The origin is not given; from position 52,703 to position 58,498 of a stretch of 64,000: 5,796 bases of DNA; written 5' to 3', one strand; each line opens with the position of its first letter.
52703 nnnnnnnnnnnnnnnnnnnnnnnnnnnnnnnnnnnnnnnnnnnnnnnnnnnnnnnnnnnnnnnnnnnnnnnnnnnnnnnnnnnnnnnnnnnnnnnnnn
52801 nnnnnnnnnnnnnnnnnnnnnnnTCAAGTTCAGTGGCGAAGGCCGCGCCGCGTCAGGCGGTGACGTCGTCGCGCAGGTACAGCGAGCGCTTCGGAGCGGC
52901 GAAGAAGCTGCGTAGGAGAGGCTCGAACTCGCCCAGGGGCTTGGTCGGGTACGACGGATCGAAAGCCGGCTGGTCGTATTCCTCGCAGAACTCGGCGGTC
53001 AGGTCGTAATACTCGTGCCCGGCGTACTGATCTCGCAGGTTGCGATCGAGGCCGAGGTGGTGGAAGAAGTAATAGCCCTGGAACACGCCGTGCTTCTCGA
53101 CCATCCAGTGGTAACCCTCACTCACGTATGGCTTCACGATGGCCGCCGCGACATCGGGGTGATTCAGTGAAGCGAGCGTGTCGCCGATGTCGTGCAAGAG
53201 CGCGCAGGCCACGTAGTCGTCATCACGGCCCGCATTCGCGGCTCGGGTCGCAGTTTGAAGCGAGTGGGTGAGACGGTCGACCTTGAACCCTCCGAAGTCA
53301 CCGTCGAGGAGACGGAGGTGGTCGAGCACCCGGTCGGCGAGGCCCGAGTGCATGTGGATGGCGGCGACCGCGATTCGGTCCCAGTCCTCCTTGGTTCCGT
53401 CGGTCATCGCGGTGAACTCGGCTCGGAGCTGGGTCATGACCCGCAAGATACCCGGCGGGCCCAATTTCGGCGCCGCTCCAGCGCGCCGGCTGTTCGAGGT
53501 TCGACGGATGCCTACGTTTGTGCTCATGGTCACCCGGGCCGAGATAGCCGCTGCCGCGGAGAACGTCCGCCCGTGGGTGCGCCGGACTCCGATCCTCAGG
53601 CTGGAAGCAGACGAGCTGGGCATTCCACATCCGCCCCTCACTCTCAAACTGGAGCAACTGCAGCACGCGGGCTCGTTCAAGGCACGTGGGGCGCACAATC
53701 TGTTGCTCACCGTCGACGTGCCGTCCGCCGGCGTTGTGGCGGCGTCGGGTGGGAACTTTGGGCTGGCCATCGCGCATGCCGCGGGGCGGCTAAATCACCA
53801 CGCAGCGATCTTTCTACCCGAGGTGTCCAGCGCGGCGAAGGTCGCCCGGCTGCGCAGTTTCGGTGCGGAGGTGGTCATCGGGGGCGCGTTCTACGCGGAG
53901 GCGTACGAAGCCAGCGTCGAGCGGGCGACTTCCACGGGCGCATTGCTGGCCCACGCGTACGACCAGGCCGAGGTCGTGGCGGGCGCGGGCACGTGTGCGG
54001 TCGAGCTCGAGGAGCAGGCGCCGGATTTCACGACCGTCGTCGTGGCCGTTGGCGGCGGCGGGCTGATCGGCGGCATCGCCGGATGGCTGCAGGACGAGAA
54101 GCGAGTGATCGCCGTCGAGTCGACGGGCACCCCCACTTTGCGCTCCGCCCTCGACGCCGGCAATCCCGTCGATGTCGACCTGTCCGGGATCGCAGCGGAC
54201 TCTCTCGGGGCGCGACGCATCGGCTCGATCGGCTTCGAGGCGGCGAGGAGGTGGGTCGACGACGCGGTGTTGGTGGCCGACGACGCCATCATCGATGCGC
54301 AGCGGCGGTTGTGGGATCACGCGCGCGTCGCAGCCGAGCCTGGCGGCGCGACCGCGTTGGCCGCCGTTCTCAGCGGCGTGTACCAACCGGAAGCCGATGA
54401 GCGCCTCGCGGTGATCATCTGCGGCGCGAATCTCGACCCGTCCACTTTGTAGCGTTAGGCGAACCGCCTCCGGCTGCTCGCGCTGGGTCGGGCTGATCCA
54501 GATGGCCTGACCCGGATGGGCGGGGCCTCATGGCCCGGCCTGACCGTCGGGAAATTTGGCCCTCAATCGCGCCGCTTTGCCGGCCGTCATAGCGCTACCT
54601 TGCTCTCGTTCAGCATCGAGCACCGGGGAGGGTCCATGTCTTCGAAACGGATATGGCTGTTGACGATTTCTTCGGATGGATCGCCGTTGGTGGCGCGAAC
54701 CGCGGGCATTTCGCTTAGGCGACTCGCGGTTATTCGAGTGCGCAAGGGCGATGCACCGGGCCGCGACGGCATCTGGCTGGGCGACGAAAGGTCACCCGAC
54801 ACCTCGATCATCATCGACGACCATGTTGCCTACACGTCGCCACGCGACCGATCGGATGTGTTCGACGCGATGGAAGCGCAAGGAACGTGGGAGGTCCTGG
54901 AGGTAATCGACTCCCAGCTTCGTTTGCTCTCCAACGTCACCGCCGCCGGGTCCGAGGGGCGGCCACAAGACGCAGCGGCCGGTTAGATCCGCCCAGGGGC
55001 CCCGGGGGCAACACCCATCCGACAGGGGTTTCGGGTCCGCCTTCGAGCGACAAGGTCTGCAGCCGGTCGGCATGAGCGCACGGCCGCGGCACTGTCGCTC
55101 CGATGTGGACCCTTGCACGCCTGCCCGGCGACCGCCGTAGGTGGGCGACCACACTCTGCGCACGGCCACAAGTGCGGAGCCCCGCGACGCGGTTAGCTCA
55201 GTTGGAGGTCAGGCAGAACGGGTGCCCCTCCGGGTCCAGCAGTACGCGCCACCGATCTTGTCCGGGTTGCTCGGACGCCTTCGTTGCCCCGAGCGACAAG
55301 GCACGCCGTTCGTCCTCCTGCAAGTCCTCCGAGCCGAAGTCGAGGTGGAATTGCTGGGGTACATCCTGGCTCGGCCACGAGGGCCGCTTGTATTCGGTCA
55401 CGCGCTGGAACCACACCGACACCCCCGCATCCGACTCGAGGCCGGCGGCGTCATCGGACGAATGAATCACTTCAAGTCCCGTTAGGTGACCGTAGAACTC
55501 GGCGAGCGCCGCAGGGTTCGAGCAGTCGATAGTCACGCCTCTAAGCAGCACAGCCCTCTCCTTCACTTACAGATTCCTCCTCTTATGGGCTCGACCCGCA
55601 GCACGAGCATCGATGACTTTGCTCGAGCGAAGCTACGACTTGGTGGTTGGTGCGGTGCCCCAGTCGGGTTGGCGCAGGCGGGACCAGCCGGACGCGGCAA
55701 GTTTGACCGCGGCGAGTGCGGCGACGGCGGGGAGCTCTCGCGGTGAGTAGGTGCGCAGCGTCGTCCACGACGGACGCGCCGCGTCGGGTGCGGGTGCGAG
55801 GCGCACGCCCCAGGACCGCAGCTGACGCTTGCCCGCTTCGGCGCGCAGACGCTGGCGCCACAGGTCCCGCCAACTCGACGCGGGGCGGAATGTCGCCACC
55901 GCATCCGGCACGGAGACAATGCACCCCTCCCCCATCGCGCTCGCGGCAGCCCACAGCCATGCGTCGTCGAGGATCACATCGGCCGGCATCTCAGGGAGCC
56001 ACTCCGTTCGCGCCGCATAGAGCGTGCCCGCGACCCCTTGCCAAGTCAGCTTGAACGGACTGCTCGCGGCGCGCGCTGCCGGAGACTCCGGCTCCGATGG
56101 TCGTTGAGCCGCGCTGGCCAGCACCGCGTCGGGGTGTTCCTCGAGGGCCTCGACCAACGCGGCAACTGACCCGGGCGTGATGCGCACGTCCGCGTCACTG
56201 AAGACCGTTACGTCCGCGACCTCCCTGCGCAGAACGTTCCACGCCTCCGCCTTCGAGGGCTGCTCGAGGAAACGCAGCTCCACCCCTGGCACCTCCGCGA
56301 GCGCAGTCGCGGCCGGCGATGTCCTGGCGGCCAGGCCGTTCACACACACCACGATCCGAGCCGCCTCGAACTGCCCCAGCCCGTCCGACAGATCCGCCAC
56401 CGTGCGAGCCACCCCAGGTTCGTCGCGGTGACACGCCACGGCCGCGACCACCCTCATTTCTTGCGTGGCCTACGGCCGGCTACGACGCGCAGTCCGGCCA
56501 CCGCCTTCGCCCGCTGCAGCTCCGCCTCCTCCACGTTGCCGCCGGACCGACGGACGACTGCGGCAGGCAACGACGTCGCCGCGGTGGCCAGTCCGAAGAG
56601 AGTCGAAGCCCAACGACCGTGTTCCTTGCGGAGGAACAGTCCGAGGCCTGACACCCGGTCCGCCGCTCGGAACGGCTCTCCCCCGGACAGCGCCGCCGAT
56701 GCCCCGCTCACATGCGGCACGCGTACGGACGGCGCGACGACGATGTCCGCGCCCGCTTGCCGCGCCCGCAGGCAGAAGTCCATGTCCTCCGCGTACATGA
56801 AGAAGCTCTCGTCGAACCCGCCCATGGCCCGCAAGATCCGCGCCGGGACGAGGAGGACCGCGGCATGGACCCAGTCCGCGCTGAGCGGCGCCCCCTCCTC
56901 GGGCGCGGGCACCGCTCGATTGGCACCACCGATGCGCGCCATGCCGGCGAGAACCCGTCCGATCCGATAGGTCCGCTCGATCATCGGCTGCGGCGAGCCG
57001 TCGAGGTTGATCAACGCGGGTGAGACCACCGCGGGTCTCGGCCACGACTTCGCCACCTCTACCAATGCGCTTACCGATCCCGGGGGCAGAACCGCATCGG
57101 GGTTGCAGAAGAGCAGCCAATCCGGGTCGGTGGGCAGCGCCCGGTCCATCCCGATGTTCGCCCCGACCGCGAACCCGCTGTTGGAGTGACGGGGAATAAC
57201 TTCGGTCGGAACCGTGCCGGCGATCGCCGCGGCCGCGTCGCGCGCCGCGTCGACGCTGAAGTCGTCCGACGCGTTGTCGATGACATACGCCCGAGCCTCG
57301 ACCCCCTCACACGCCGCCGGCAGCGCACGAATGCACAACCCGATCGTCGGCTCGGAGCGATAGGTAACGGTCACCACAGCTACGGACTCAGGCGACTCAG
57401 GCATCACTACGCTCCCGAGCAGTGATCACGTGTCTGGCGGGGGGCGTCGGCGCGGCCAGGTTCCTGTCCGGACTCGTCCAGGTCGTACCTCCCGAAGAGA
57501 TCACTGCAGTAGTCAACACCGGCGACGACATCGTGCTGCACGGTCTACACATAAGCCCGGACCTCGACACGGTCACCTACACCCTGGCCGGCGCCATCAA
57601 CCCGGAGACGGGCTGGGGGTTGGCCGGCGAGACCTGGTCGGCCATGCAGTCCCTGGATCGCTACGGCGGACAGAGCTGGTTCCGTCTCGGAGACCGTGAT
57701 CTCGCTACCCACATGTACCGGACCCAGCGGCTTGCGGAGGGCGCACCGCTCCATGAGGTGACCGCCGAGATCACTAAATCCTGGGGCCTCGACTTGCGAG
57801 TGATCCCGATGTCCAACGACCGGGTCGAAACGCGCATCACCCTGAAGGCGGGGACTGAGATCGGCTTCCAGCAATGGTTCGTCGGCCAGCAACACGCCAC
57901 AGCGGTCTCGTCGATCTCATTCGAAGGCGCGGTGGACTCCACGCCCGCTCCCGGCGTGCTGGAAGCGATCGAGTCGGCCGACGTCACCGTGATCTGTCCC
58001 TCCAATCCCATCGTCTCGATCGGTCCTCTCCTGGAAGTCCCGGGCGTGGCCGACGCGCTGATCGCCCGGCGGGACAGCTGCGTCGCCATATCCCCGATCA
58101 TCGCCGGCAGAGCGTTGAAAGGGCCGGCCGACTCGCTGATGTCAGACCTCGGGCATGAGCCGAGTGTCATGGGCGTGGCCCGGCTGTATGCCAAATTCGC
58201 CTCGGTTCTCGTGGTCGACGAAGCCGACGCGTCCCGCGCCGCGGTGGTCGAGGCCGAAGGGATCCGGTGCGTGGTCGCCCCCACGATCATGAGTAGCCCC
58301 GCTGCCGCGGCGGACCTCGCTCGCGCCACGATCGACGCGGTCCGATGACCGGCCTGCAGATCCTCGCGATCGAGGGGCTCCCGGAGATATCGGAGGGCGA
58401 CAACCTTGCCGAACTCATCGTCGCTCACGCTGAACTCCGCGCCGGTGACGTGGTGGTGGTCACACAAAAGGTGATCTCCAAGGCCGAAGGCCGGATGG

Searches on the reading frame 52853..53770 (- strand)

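Call 5: search_protein_families(library=pfam, proteins=[window:52853-53770:-], max_evalue=0.001)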
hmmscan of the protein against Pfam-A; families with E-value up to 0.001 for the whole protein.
window:52853-53770:- (305 aa): 1 family
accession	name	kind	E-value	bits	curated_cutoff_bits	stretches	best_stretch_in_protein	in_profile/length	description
PF01966.28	HD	-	3.8e-05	24.4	22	1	166-215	1-69/116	HD domain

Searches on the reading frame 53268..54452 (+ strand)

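Call 52: search_protein_families(library=pfam, proteins=[window:53268-54452:+], max_evalue=0.0001)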
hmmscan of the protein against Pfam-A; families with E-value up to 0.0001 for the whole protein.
window:53268-54452:+ (394 aa): 1 family
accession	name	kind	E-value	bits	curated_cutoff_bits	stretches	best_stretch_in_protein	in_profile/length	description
PF00291.31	PALP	-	1.3e-62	212.3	35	1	101-386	2-295/295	Pyridoxal-phosphate dependent enzyme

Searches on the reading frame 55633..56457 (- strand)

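Call 52: search_protein_families(library=pfam, proteins=[window:55633-56457:-], max_evalue=0.0001)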
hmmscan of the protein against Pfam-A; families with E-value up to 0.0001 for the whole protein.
window:55633-56457:- (274 aa): 1 family
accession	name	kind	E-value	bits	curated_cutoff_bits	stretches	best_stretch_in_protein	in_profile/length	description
PF00535.33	Glycos_transf_2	-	6e-07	30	23.3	1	7-120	4-119/168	Glycosyl transferase family 2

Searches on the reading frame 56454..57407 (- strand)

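Call 53: search_protein_families(library=pfam, proteins=[window:56454-57407:-], max_evalue=0.0001)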
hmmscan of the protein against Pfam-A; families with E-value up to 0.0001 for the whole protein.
window:56454-57407:- (317 aa): 3 families
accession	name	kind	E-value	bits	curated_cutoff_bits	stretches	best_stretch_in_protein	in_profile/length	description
PF13641.12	Glyco_tranf_2_3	-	7.4e-11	42.9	27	1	7-239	2-218/230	Glycosyltransferase like family 2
PF00535.33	Glycos_transf_2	-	1.5e-10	41.7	23.3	1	11-137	2-122/168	Glycosyl transferase family 2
PF13632.12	Glyco_trans_2_3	-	2.8e-07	31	27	1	102-231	6-122/198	Glycosyl transferase family group 2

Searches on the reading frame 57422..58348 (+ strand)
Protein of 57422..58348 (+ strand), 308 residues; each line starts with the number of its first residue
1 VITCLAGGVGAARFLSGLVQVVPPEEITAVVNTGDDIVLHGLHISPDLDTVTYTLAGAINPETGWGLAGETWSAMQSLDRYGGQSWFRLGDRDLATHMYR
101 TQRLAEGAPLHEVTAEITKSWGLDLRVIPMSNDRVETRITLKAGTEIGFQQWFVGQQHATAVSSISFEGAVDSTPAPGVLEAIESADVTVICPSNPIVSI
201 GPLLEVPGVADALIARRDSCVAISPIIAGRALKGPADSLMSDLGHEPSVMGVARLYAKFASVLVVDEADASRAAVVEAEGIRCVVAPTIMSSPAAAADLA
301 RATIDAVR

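Call 53: search_protein_families(library=pfam, proteins=[window:57422-58348:+], max_evalue=0.0001)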
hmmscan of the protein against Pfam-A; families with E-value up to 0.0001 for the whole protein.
window:57422-58348:+ (308 aa): 1 family
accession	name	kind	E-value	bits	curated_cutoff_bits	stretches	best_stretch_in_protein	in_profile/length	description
PF01933.23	CofD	-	2e-53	181.9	30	1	2-274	1-258/290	2-phospho-L-lactate transferase CofD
